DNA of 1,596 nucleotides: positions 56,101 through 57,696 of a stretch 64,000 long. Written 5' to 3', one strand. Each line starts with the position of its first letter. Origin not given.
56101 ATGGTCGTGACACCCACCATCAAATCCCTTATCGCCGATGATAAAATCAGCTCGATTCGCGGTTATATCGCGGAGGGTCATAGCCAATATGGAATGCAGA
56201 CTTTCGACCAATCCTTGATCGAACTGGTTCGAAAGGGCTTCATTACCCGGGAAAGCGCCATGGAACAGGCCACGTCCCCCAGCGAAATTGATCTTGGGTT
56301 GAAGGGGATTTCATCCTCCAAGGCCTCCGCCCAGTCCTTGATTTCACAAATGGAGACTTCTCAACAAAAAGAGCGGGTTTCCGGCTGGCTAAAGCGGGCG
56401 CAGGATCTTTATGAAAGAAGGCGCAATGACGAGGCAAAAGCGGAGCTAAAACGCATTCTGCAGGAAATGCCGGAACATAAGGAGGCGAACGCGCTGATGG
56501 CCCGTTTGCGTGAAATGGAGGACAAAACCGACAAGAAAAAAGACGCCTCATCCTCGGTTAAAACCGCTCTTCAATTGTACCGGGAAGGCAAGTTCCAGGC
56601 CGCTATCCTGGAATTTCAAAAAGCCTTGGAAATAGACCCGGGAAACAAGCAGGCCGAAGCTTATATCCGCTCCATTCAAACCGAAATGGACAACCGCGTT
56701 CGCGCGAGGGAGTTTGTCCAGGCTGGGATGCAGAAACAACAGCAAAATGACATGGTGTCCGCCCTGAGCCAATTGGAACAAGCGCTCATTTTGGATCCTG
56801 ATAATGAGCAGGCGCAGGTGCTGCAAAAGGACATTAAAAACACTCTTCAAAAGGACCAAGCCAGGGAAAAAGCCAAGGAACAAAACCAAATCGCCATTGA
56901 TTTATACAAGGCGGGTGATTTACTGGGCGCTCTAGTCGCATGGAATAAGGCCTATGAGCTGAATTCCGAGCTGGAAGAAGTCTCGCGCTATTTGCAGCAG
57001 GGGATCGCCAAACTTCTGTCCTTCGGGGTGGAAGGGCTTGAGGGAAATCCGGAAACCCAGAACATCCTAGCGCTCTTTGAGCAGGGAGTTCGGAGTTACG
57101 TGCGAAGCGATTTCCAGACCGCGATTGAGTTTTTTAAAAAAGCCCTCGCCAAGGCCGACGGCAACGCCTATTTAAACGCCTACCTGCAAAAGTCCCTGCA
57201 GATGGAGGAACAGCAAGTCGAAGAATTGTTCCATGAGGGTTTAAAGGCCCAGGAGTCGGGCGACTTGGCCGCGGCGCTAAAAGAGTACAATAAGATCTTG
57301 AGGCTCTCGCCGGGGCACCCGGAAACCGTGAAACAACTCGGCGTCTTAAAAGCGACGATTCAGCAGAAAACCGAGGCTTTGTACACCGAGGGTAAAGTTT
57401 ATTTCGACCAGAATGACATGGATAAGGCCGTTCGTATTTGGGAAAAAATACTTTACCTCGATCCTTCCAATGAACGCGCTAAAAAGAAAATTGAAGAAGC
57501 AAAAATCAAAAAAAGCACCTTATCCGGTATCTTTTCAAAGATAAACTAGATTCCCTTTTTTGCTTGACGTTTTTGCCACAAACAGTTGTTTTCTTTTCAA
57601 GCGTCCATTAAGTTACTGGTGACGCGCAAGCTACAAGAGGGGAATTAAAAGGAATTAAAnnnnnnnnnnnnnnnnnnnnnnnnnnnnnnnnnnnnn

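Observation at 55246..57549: PilT retraction ATPase with a 400-aa C-terminal TPR extension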

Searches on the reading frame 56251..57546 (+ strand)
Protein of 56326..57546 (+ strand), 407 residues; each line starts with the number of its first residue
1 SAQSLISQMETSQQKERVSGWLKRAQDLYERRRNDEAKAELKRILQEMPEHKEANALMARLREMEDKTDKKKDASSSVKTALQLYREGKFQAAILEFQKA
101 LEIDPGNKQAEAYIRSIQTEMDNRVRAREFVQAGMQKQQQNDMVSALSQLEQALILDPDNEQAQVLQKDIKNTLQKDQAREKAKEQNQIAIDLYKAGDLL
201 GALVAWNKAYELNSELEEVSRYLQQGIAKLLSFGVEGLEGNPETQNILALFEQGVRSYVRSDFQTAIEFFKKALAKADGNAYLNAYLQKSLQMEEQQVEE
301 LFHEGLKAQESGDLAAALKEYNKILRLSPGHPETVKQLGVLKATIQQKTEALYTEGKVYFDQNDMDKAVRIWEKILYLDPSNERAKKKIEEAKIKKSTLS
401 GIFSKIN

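Call 14: find_related_loci(query=A2, collection=genome_contigs, flank=10000)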
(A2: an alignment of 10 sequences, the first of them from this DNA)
Query A2 (432 aa) in genome_contigs; peptide patterns used: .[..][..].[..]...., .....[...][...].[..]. (x = any residue, [..] = any of these).
130 stretches matched a pattern; 31 encode a relative of the query (tblastn E <= 1e-3); 31 distinct loci.
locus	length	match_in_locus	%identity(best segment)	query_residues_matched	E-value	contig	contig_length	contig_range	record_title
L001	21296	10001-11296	88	1-432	0e+0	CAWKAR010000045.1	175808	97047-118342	MAG: candidate division FCPU426 bacterium isolate MFD03726.bin.1.149 genome assembly, contig: contig_43448, whole genome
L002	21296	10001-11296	74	1-432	0e+0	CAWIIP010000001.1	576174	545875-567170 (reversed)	MAG: uncultured proteobacterium isolate MFD09286.bin.2.44 genome assembly, contig: contig_40067, whole genome shotgun se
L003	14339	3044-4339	73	1-432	0e+0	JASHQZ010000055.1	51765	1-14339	MAG: candidate division FCPU426 bacterium isolate JOPF088 JOPF_NEAR_contig_194442, whole genome shotgun sequence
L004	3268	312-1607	72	1-432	0e+0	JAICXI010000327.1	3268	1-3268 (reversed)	MAG: bacterium isolate LS_FP_2_bin.106 k141_5371852_length_3268_cov_8.0000, whole genome shotgun sequence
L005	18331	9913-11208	73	1-432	0e+0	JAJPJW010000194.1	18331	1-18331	MAG: Proteobacteria bacterium isolate Centralia_MAG_561 k107_22451385, whole genome shotgun sequence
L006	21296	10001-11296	75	1-432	0e+0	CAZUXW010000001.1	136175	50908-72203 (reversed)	MAG TPA_asm: uncultured bacterium isolate binchicken_co54_368 genome assembly, contig: NODE_103_length_136175_cov_22.458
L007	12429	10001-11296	71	1-432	0e+0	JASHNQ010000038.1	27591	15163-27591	MAG: candidate division FCPU426 bacterium isolate JOPF001 JOPF_AWAY_contig_404933, whole genome shotgun sequence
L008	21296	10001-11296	73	1-432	0e+0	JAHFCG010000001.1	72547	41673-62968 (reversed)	MAG: candidate division FCPU426 bacterium isolate nzgw216 NODE_26_length_72548_cov_3.347674, whole genome shotgun sequen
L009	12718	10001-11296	74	1-432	0e+0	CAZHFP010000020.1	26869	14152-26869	MAG TPA_asm: uncultured bacterium isolate binchicken_co54_505 genome assembly, contig: NODE_3078_length_26869_cov_11.538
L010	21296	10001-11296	72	1-432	0e+0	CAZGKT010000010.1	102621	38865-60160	MAG TPA_asm: uncultured bacterium isolate binchicken_co162_638 genome assembly, contig: NODE_216_length_102621_cov_9.193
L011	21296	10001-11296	72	1-432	0e+0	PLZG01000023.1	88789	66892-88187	MAG: candidate division FCPU426 bacterium isolate palsa_1180 73.20120700_P3D.179_contig_25273, whole genome shotgun sequ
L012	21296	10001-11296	74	1-432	0e+0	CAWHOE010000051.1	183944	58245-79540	MAG: candidate division FCPU426 bacterium isolate MFD01223.bin.2.21 genome assembly, contig: contig_47169, whole genome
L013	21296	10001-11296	72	1-432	0e+0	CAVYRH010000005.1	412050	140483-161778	MAG: uncultured proteobacterium isolate MFD05512.bin.1.167 genome assembly, contig: contig_19143, whole genome shotgun s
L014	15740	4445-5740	70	1-432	0e+0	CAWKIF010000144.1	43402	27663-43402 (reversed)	MAG: candidate division FCPU426 bacterium isolate MFD04780.bin.2.20 genome assembly, contig: contig_61582, whole genome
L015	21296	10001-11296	70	1-432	0e+0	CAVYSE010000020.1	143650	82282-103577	MAG: candidate division FCPU426 bacterium isolate MFD05580.bin.1.91 genome assembly, contig: contig_47533, whole genome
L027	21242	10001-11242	26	1-426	3e-37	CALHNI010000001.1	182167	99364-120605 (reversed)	MAG: Candidatus Goldbacteria bacterium isolate N1_Bin_Bin_89_sub_1 genome assembly, contig: c_000001948506, whole genome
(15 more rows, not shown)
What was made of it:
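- Thirty-one loci from different GTDB species carry it (call 14).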

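Call 37: search_protein_families(library=pfam, proteins=[L027:4614-7964:+, L027:7979-8980:+, L027:9005-11281:+, L027:11291-11950:+, L027:12381-12821:+, L027:13160-14095:+, L027:14110-14487:+, L027:14480-16588:+, L027:16588-18051:+], max_evalue=0.00001)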
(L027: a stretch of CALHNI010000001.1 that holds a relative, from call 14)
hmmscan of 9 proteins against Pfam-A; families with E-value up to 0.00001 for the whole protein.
L027:4614-7964:+ (1116 aa): 1 family
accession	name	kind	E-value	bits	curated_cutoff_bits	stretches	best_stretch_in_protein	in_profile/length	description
PF13860.13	FlgD_ig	-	1.1e-09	38.6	27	0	1030-1066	20-56/79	FlgD Ig-like domain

L027:7979-8980:+ (333 aa): 0 families

L027:9005-11281:+ (758 aa): 10 families
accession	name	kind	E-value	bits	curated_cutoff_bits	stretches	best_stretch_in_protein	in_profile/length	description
PF00437.27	T2SSE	-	2.2e-45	155.3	24.9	1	114-276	133-285/370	Type II/IV secretion system protein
PF07719.23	TPR_2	-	1.4e-26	90.8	27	0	708-737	5-34/34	Tetratricopeptide repeat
PF00515.34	TPR_1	-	1.4e-15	56.8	27.8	0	542-572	3-33/34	Tetratricopeptide repeat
PF13174.12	TPR_6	-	3.9e-12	46.4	26.3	0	378-407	3-32/33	Tetratricopeptide repeat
PF13428.12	TPR_14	-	4.1e-12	45.9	23.5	0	378-413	4-39/44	Tetratricopeptide repeat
PF13414.12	TPR_11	-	6.8e-12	45.3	26.8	0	442-466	5-29/42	TPR repeat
PF14559.12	TPR_19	-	2.7e-09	37.7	25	0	385-412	1-28/68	Tetratricopeptide repeat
PF23914.1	TPR_CcmH_CycH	-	8.1e-09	35.9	42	0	398-464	90-154/158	Cytochrome c-type biogenesis protein H TPR domain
PF24575.1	TPR_Slam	-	2.5e-06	28.3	35.2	0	378-411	50-83/104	Surface lipoprotein assembly modifier, N-terminal TPR repeats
PF13432.12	TPR_16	-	2.9e-06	28.1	32.7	0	708-741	1-34/65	Tetratricopeptide repeat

L027:11291-11950:+ (219 aa): 0 families

L027:12381-12821:+ (146 aa): 1 family
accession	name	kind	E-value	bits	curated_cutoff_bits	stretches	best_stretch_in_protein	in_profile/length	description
PF02381.23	MraZ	-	5.8e-20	71.5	23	1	99-142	5-48/72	MraZ protein, putative antitoxin-like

L027:13160-14095:+ (311 aa): 1 family
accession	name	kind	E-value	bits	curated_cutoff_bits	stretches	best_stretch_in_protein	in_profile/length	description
PF01795.25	Methyltransf_5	-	5.5e-111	371.4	27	1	6-310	1-309/309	MraW methylase family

L027:14110-14487:+ (125 aa): 0 families

L027:14480-16588:+ (702 aa): 3 families
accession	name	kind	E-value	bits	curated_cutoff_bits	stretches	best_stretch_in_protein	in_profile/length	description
PF00905.27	Transpeptidase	-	3.8e-75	253.3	22.1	1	242-550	1-297/299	Penicillin binding protein transpeptidase domain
PF03717.20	PBP_dimer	-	1.9e-19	71.2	24.4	1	57-199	5-177/180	Penicillin-binding Protein dimerisation domain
PF03793.24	PASTA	-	7.5e-19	67.9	23.2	2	644-695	2-61/64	PASTA domain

L027:16588-18051:+ (487 aa): 3 families
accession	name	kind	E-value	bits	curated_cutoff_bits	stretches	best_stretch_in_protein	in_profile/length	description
PF08245.18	Mur_ligase_M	-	7.3e-50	170.2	24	1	105-309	1-200/200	Mur ligase middle domain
PF02875.26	Mur_ligase_C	-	3.6e-33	115.5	28.4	1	330-455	1-127/127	Mur ligase, glutamate ligase domain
PF01225.30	Mur_ligase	-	6.9e-10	39.6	21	1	19-93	2-95/95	Mur ligase family, catalytic domain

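Call 49: predict_structure(alignment_id=A2)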
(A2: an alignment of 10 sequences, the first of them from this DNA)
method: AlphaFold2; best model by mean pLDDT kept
length: 432 residues; sequences in the alignment: 10
mean_pLDDT: 88.6   pTM: 0.57
mean pLDDT of the five models: 88.6, 87.5, 86.5, 86.5, 85.2
residues with pLDDT >= 90: 280; 70-90: 123; 50-70: 28; < 50: 1
segments of 3 or more residues with pLDDT < 50: none
pLDDT, mean of each block of 10 residues (from residue 1): 64 66 67 79 90 89 91 89 88 84 91 91 92 90 92 95 93 94 90 91 91 94 92 90 89 90 90 95 94 96 92 94 92 90 92 90 93 94 90 91 90 92 74 49
secondary structure, 60 per line:
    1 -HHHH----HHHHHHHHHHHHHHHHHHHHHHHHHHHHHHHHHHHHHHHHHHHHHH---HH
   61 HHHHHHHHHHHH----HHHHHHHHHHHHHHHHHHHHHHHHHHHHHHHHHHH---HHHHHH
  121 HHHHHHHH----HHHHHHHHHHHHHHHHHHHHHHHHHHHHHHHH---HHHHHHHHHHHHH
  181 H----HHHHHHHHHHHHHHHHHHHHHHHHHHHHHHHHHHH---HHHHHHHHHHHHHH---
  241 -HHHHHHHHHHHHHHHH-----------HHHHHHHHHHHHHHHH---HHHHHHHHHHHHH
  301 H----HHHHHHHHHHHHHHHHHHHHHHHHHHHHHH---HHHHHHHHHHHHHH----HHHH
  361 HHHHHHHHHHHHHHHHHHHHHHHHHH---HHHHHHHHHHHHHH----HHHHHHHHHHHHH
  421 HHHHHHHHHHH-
elements in order: H2-5 H10-55 H59-72 H77-111 H115-128 H133-164 H168-181 H186-220 H224-237 H242-257 H269-284 H288-301 H306-335 H339-352 H357-386 H390-403 H408-431

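Call 55: fold_search(model_id=the predicted structure, library=pdb)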
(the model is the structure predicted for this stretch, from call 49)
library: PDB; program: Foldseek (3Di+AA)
matches with E <= 10: 1192; with E <= 0.001: 91
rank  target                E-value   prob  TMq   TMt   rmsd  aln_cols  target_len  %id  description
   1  9qhb                  2.2e-08  1.00  0.11  0.17  30.6       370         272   22  Crystal structure of 16-repeat CTPR protein with eliminated coordination sites (released 2025-10-22)
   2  8chy                  5.9e-08  1.00  0.10  0.16  31.4       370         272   22  Crystal structure of an 8-repeat consensus TPR superhelix with Zinc. (released 2024-02-21)
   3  9qhc_B                1.8e-07  1.00  0.13  0.20  29.7       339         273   22  Crystal structure of 8-repeat CTPR protein with eliminated coordination sites (released 2025-10-22)
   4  7y4i_A                1.9e-07  1.00  0.13  0.07  32.5       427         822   18  Crystal structure of SPINDLY in complex with GDP (released 2022-12-07)
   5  8dtg_B                2.3e-07  1.00  0.12  0.07  29.1       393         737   17  Cryo-EM structure of Arabidopsis SPY alternative conformation 1 (released 2023-03-08)
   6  8dtf_A                2.4e-07  1.00  0.13  0.08  32.4       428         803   17  Cryo-EM structure of the full length Arabidopsis SPY with complete TPRs (released 2023-03-08)
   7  9qhc_A                4.5e-07  1.00  0.13  0.20  29.6       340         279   22  Crystal structure of 8-repeat CTPR protein with eliminated coordination sites (released 2025-10-22)
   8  8dth_A                8.3e-07  1.00  0.13  0.08  28.9       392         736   17  Cryo-EM structure of Arabidopsis SPY alternative conformation 2 (released 2023-03-08)
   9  8dtg_A                9.1e-07  1.00  0.13  0.08  32.4       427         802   18  Cryo-EM structure of Arabidopsis SPY alternative conformation 1 (released 2023-03-08)
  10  7y4i_B                1.8e-06  1.00  0.13  0.07  32.6       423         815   17  Crystal structure of SPINDLY in complex with GDP (released 2022-12-07)
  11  1w3b_A                1.9e-06  1.00  0.15  0.16  29.8       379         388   17  The superhelical TPR domain of O-linked GlcNAc transferase reveals structural similarities to importin alpha. (released 2004-09-09)
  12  6eou                  2.6e-06  1.00  0.12  0.14  31.5       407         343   14  O-GlcNAc transferase TPR domain with the intellectual disability associated mutation L254F (released 2018-05-09)
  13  1w3b_B                3.4e-06  1.00  0.14  0.15  34.4       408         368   14  The superhelical TPR domain of O-linked GlcNAc transferase reveals structural similarities to importin alpha. (released 2004-09-09)
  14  8dth_B                4.1e-06  1.00  0.12  0.08  29.9       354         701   17  Cryo-EM structure of Arabidopsis SPY alternative conformation 2 (released 2023-03-08)
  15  2y4t_B                7.5e-06  1.00  0.15  0.16  34.2       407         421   13  Crystal structure of the human co-chaperone P58(IPK) (released 2011-08-10)
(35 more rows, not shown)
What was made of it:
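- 56353..57546 (+): TPR-like arm (aa 370-767) with seven units of about 53-58 aa starting near aa 370, 426, 479, 535, 597, 650 and 701. Each unit is an A/B TPR hairpin plus a connector helix that runs into the next A helix. Foldseek gives TPR probability 1.0 but TM 0.10-0.20 (call 55).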

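Call 57: search_protein_representatives(protein=window:56326-57546:+)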
Query: 407 residues. Proteins with E-value up to 0.001 (for the whole library): 4666; up to 1e-10: 534; up to 1e-30: 24. The best 150 are listed.
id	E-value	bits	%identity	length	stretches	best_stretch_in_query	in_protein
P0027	3.9e-160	549.6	62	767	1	1-406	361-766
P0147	6.0e-118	410.9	61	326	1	84-406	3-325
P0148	2.8e-93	329.7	66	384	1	1-249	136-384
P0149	1.4e-84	301.1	74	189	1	219-406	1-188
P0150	6.1e-71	256.3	29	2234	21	80-175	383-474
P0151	3.0e-59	217.8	29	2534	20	313-393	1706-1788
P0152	3.1e-58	214.5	26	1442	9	14-224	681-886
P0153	2.7e-51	191.6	74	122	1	150-270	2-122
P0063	1.6e-48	182.5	31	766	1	1-405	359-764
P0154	3.2e-48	181.6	25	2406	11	13-387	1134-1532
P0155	7.0e-48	180.4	58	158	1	1-156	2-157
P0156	4.2e-46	174.6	67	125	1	283-406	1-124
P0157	2.1e-41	159.1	31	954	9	292-393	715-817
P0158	1.4e-39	153.2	26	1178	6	81-390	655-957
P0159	3.8e-39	151.7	26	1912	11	262-402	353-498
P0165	4.7e-32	128.4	32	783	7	293-395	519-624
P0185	5.7e-23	98.5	28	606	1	129-396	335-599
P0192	1.3e-22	97.3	27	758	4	246-393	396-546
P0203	1.1e-21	94.3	27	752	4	249-390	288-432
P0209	3.3e-21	92.7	23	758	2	82-393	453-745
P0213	8.3e-21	91.4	27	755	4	251-393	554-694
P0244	1.1e-18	84.4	25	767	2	252-396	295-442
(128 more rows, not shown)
